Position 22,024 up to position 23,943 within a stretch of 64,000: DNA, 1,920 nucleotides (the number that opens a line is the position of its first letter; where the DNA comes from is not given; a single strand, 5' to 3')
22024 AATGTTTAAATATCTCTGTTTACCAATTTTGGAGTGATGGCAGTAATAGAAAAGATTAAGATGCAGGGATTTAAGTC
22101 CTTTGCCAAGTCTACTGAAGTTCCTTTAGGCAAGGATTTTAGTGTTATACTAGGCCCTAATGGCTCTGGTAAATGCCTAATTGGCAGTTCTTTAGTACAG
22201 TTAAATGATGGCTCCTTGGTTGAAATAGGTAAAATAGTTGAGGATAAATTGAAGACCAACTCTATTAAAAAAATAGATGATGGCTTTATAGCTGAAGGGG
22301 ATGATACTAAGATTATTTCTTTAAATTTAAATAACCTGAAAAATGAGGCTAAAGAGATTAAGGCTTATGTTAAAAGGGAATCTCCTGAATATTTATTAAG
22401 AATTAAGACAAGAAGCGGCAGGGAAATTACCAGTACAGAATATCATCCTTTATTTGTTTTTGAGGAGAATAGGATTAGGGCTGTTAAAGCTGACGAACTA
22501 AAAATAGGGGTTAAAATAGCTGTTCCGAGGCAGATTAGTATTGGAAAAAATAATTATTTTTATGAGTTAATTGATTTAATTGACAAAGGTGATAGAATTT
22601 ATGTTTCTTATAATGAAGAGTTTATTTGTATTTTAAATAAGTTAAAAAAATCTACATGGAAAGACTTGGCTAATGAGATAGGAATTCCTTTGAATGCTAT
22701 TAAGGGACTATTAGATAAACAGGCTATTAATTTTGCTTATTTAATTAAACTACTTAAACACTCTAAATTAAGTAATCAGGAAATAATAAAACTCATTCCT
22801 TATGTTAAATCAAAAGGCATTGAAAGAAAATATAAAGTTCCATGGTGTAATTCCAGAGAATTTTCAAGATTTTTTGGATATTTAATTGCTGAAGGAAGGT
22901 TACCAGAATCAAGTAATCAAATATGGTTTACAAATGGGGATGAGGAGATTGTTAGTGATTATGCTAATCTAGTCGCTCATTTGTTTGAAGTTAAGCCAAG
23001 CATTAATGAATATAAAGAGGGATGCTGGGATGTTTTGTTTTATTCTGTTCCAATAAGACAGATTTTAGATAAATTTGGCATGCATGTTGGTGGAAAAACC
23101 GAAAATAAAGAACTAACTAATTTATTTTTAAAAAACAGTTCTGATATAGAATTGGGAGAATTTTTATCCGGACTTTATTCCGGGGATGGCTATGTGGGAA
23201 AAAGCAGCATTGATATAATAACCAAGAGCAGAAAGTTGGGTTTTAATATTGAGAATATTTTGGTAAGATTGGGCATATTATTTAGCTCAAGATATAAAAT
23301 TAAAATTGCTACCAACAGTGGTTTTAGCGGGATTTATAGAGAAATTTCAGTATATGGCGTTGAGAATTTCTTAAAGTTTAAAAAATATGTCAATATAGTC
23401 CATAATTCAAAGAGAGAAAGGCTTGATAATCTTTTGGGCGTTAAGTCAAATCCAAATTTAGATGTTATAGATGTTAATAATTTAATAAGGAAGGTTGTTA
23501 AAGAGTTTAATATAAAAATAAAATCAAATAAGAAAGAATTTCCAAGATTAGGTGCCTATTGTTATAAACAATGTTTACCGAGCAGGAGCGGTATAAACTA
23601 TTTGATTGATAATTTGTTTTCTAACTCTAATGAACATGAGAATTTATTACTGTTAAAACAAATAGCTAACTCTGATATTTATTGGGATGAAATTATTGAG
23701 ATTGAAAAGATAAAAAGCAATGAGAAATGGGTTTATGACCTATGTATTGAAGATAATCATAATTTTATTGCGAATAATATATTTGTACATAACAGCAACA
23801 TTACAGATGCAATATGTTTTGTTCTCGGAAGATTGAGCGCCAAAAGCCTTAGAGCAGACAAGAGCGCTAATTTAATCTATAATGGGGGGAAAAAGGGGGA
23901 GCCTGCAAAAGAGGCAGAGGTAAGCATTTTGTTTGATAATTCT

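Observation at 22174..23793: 540-aa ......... intein in the SMC Walker-A motif at the structurally identical position to the Lhr intein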

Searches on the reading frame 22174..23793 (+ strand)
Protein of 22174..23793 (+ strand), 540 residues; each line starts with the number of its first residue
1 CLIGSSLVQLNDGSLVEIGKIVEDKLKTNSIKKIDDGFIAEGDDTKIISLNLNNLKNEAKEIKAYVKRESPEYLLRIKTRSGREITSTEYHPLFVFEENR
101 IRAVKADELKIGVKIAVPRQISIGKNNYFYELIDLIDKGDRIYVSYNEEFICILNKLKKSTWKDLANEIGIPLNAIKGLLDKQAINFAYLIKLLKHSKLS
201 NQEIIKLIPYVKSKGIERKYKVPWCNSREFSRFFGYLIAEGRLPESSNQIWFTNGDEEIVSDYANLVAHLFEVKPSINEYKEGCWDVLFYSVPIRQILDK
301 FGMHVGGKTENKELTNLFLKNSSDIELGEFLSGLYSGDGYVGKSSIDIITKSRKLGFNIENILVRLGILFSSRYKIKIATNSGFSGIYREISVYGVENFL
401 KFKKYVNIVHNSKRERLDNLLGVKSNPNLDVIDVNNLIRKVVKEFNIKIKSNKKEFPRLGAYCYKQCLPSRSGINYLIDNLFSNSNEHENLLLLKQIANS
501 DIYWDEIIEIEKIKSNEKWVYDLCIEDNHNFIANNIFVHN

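Call 8: find_homologous_proteins(query=window:22174-23793:+, max_evalue=0.00001)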
Query seq(540 aa) (540 aa): 30 proteins with E <= 0.00001 among 8000 candidates.
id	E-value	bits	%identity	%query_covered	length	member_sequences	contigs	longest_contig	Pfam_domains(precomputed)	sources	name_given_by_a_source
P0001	1.4e-203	695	86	68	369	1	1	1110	PF14528.12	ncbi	ncbi:MAG: LAGLIDADG family homing endonuclease, partial [Nanoarchaeota archaeon]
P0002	6.3e-196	670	58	100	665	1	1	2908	PF14528.12,PF02463.26,PF14890.12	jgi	-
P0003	2.5e-112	394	57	62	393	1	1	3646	PF02463.26,PF14890.12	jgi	jgi:intein/homing endonuclease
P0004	1.4e-105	372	58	54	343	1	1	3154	PF13476.13,PF02463.26,PF14890.12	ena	-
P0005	4.8e-68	248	33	84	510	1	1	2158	PF13175.13,PF13476.13,PF14528.12,PF02463.26,PF14890.12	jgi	-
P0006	1.1e-21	95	30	57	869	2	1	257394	PF14528.12,PF14890.12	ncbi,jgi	ncbi:MAG: LAGLIDADG family homing endonuclease [Candidatus Pacearchaeota archaeon]|jgi:hypothetical 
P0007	2.3e-20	91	26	59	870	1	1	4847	PF14528.12,PF14890.12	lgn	-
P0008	3.2e-19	87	28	59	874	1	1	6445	PF14528.12,PF14890.12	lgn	-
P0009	6.3e-19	86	28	59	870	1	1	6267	PF05707.19,PF14528.12,PF14890.12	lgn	-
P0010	2.7e-18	84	29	57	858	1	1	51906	PF01935.24,PF14528.12,PF14890.12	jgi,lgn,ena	-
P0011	1.2e-17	82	30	61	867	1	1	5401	PF05707.19,PF14528.12,PF14890.12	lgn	-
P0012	5.6e-17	80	28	57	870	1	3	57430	PF14528.12,PF14890.12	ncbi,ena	ncbi:MAG: LAGLIDADG family homing endonuclease [Nanoarchaeota archaeon]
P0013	7.4e-17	79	27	58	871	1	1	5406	PF03796.22,PF14528.12,PF00772.27,PF13481.13,PF14890.12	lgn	-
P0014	9.7e-17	79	27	57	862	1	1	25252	PF14528.12,PF14890.12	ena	-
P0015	1.0e-16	79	27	57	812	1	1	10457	PF14528.12,PF14890.12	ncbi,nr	ncbi:hypothetical protein HYV49_01020 [Candidatus Pacearchaeota archaeon]|nr:hypothetical protein [C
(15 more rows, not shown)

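Call 37: search_solved_structures(query=window:22174-23793:+, max_evalue=0.01, show_alignments=2)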
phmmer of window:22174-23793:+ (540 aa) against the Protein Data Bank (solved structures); distinct sequences matched with E-value up to 0.01: 19.
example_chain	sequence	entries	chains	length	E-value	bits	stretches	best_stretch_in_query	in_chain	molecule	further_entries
6rpq_A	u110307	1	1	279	2.1e-30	109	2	8-120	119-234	Ubiquitin-like protein SMT3,1108aa long hypothetical cell division control protein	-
6rpp_A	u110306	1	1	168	6.9e-22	80.9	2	9-123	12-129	Cell division control protein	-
2jmz_A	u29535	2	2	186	1.4e-13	53.5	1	8-123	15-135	Hypothetical protein MJ0781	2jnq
2cw7_A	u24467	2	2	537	8.1e-13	51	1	14-136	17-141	Endonuclease PI-PkoII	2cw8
7qsu_A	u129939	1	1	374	2.8e-12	49.2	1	216-375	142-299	V-ATPase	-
7qss_A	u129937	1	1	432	4.2e-12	48.6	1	216-375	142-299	V-type ATP synthase alpha chain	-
2lqm_A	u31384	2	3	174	6.7e-09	38.1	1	30-125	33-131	Pho radA intein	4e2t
7qst_A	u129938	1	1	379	1.8e-08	36.6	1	219-407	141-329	V-type ATP synthase subunit A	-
4e2u_A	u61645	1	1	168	2e-08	36.5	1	29-113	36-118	Pho radA intein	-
4o1r_A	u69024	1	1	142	2.7e-08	36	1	492-540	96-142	Replicative DNA helicase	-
1mi8_A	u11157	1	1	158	1.4e-07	33.7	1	494-539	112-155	DnaB intein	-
6frh_A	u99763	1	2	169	9.7e-07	30.9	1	494-539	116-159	Replicative DNA helicase,Replicative DNA helicase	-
6frg_A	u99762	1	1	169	1.2e-06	30.6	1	494-539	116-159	Replicative DNA helicase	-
5o9j_A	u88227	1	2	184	3.6e-06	29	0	14-121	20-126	Transcription initiation factor IIB,Transcription initiation factor IIB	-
5o9i_A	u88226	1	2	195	9.4e-06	27.7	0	14-121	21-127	Transcription initiation factor IIB,Transcription initiation factor IIB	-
4o1s_A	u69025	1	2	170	2.5e-05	26.3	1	10-120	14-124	V-type ATP synthase alpha chain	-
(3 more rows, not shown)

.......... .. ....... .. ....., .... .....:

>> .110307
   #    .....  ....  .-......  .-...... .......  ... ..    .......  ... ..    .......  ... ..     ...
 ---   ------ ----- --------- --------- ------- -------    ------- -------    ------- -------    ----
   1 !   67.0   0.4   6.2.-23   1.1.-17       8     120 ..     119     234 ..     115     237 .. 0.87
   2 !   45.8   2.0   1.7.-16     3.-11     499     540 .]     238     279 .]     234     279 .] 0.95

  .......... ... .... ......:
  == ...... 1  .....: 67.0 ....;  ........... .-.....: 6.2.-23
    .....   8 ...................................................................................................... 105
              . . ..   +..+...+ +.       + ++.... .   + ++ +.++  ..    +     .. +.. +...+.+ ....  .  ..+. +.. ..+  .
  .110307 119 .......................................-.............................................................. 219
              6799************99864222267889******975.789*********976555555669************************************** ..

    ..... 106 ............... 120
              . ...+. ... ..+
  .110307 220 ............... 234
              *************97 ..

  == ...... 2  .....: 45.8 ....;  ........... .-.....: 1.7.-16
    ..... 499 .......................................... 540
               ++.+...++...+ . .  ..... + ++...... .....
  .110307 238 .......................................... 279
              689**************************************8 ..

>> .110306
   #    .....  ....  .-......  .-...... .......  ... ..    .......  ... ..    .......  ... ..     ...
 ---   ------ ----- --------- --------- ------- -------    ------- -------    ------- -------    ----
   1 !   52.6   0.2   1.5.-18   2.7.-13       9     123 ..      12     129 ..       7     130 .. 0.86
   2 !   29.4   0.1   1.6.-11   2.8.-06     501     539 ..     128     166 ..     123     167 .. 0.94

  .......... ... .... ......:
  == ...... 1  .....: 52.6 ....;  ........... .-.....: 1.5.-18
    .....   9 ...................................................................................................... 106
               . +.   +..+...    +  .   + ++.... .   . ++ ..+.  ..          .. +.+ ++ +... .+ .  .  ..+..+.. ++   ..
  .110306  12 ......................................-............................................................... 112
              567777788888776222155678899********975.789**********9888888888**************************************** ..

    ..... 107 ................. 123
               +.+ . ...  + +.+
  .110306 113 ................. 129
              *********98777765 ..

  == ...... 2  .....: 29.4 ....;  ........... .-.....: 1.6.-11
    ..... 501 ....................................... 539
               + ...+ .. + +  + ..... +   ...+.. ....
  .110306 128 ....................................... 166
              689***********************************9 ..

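Call 40: find_related_loci(query=window:22174-23793:+, collection=genome_contigs, flank=3000)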
Query window:22174-23793:+ (540 aa) in genome_contigs; peptide patterns used: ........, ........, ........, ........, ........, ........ (x = any residue, [..] = any of these).
153 stretches matched a pattern, but none encodes a relative of the query by tblastn (E <= 1e-3).

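Call 43: find_related_loci(query=A1, collection=genome_contigs, flank=4000)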
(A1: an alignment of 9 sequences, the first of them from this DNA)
Query A1 (540 aa) in genome_contigs; peptide patterns used: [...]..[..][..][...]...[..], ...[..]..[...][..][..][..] (x = any residue, [..] = any of these).
600 stretches matched a pattern (row limit reached: there are more); 516 encode a relative of the query (tblastn E <= 1e-3); the best 80 are kept; 80 distinct loci.
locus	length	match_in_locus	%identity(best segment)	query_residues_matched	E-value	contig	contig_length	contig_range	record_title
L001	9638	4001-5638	56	1-540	0e+0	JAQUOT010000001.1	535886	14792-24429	MAG: Candidatus Nanoarchaeia archaeon isolate STD1_207 NODE_19_length_535886_cov_13.181462_Sandtown_D1, whole genome sho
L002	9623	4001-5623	53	1-540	0e+0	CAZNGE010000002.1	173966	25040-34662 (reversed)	MAG TPA_asm: uncultured Methanosarcinales archaeon isolate binchicken_co151_55 genome assembly, contig: NODE_44_length_1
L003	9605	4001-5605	51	1-540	4e-177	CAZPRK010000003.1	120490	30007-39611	MAG TPA_asm: uncultured Methanosarcinales archaeon isolate SRP200020_co5_145 genome assembly, contig: NODE_186_length_12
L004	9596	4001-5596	48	1-540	5e-156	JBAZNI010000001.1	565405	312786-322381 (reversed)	MAG: Candidatus Pacearchaeota archaeon isolate SO_2017_LW4_63 scaffold_44_c1_LW137-91_2017, whole genome shotgun sequenc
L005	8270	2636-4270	47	1-540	4e-154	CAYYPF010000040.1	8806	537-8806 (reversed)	MAG TPA_asm: Candidatus Micrarchaeota archaeon isolate binchicken_co387_57 genome assembly, contig: NODE_10951_length_88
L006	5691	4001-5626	43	1-540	2e-139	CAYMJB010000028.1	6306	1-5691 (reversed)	MAG TPA_asm: uncultured archaeon isolate SRP090399_co2_12 genome assembly, contig: NODE_3497_length_6306_cov_115.238842,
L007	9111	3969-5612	44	1-540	3e-134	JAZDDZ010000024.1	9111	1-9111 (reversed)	MAG: Candidatus Iainarchaeum archaeon isolate MEGAHIT-group-0.115 k141_1360201, whole genome shotgun sequence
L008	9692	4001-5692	39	1-540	1e-108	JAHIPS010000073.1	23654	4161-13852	MAG: Candidatus Omnitrophota bacterium isolate KR13_S3.mb.80 KR13_S3.mb.80_k141_295584, whole genome shotgun sequence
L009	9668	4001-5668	38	1-540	2e-105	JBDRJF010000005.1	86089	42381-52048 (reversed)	MAG: Candidatus Omnitrophota bacterium isolate MEGAHIT-group-1.630 k141_7125228, whole genome shotgun sequence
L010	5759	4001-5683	33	1-540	5e-97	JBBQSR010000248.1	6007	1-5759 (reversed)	MAG: Ktedonobacterales bacterium isolate Co_metawrap_1765 Cmw_1765_k141_28228560_length_6007_cov_6.0000, whole genome sh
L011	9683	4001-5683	36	1-540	4e-94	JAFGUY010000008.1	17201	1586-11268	MAG: Candidatus Omnitrophota bacterium isolate ZodW_Metabat.114 k87_923912, whole genome shotgun sequence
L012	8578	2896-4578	35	1-540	7e-93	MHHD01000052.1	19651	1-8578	MAG: Omnitrophica WOR_2 bacterium RIFCSPLOWO2_12_FULL_51_8 rifcsplowo2_12_scaffold_37971, whole genome shotgun sequence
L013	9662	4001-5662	36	1-540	5e-93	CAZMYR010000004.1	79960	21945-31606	MAG TPA_asm: uncultured Planctomycetia bacterium isolate binchicken_co34_514 genome assembly, contig: NODE_324_length_79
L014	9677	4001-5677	31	1-540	2e-91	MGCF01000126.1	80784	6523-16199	MAG: Candidatus Rokubacteria bacterium RIFCSPLOWO2_02_FULL_73_56 rifcsplowo2_02_scaffold_412, whole genome shotgun seque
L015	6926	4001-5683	33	1-540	1e-91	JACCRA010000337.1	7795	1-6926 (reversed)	MAG: Pyrinomonadaceae bacterium isolate MGR_bin10 SD2897-2912_k127_138226, whole genome shotgun sequence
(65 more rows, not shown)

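Call 59: predict_structure(alignment_id=A1)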
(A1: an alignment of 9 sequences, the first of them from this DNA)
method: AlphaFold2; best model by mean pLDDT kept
length: 540 residues; sequences in the alignment: 9
mean_pLDDT: 91.5   pTM: 0.90
mean pLDDT of the five models: 91.5, 91.3, 90.9, 90.5, 90.2
residues with pLDDT >= 90: 425; 70-90: 97; 50-70: 18; < 50: 0
segments of 3 or more residues with pLDDT < 50: none
pLDDT, mean of each block of 10 residues (from residue 1): 95 94 92 93 92 92 95 96 95 89 93 95 82 93 95 91 94 94 96 96 95 93 95 96 89 94 97 94 93 94 87 93 94 95 91 93 95 83 77 90 93 90 69 92 91 88 91 90 77 92 96 95 89 91
secondary structure, 60 per line:
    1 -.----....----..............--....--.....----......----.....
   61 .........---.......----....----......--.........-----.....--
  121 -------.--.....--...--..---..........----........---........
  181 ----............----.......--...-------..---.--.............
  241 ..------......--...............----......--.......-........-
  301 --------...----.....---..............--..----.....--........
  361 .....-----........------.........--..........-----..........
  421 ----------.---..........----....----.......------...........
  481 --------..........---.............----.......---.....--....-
elements in order: E7-10 E15-17 H18-28 E31-34 E37-41 E46-51 E56-69 E73-79 E84-87 E92-97 E100-105 E114-118 H131-135 H148-157 H162-169 H173-180 H187-196 H201-207 E210-212 H228-240 E249-254 H257-271 E276-281 E284-290 H292-299 H316-320 H324-337 E346-350 H353-365 E371-378 E385-393 H396-405 H411-420 H435-444 H449-452 H457-463 H471-480 H489-498 E502-514 E519-525 E529-533 E536-539

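Call 61: fold_search(model_id=the predicted structure, library=pdb)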
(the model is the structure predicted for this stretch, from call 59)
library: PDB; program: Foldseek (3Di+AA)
matches with E <= 10: 379; with E <= 0.001: 79
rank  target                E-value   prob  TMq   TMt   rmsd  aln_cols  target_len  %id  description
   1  7qss                  1.1e-24  1.00  0.65  0.80   5.0       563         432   18  Crystal structure of homing endonuclease-associated TliVMA intein (C1A) (released 2022-03-30)
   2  2cw7                  9.4e-24  1.00  0.69  0.69   6.2       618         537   16  Crystal structure of intein homing endonuclease II (released 2006-04-18)
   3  7qsu                  1.1e-21  1.00  0.56  0.81   6.3       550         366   18  Crystal structure of homing endonuclease-associated TliVMA intein (C1A, d333-339) (released 2022-03-30)
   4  1dq3                  4.3e-19  1.00  0.60  0.70   6.7       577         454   15  CRYSTAL STRUCTURE OF AN ARCHAEAL INTEIN-ENCODED HOMING ENDONUCLEASE PI-PFUI (released 2000-07-05)
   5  7qst                  3.0e-17  1.00  0.54  0.79   5.8       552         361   16  Crystal structure of homing endonuclease-associated PhoVMA intein (C1A) (released 2022-03-30)
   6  6rpq                  2.8e-09  1.00  0.22  0.46   1.5       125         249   39  Crystal structure of PhoCDC21-1 intein (released 2019-08-14)
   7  1vde_B                6.2e-09  1.00  0.40  0.48  22.1       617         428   11  PI-SCEI, A HOMING ENDONUCLEASE WITH PROTEIN SPLICING ACTIVITY (released 1998-04-08)
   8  1lws_A                7.9e-09  1.00  0.37  0.45  17.7       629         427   12  Crystal structure of the intein homing endonuclease PI-SceI bound to its recognition sequence (released 2002-09-27)
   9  1vde_A                4.3e-08  1.00  0.40  0.49  17.1       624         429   13  PI-SCEI, A HOMING ENDONUCLEASE WITH PROTEIN SPLICING ACTIVITY (released 1998-04-08)
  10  6rpp                  5.2e-08  1.00  0.21  0.65   2.6       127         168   33  Crystal structure of PabCDC21-1 intein (released 2019-08-14)
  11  2dch                  1.1e-07  1.00  0.28  0.68   4.7       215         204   20  Crystal structure of archaeal intron-encoded homing endonuclease I-Tsp061I (released 2006-07-06)
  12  1dfa                  1.2e-07  1.00  0.40  0.51  15.6       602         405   13  CRYSTAL STRUCTURE OF PI-SCEI IN C2 SPACE GROUP (released 1999-12-08)
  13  1ef0_A                1.3e-07  1.00  0.40  0.49  23.4       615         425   12  CRYSTAL STRUCTURE OF PI-SCEI MINIPRECURSOR (released 2000-06-07)
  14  1jva_B                3.6e-07  1.00  0.41  0.49  25.3       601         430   11  CRYSTAL STRUCTURE OF THE VMA1-DERIVED ENDONUCLEASE BEARING THE N AND C EXTEIN PROPEPTIDES (released 2002-08-29)
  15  1um2_B                3.8e-07  1.00  0.41  0.51  25.6       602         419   11  Crystal Structure of the Vma1-Derived Endonuclease with the Ligated Extein Segment (released 2004-09-22)
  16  4o1s_A                6.6e-07  1.00  0.20  0.62   1.7       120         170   29  Crystal structure of TvoVMA intein (released 2014-03-19)
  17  5o9i_B                8.1e-07  1.00  0.21  0.63   2.1       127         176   17  Crystal structure of transcription factor IIB Mvu mini-intein (released 2017-11-01)
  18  5o9i_A                9.4e-07  1.00  0.21  0.64   1.8       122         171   17  Crystal structure of transcription factor IIB Mvu mini-intein (released 2017-11-01)
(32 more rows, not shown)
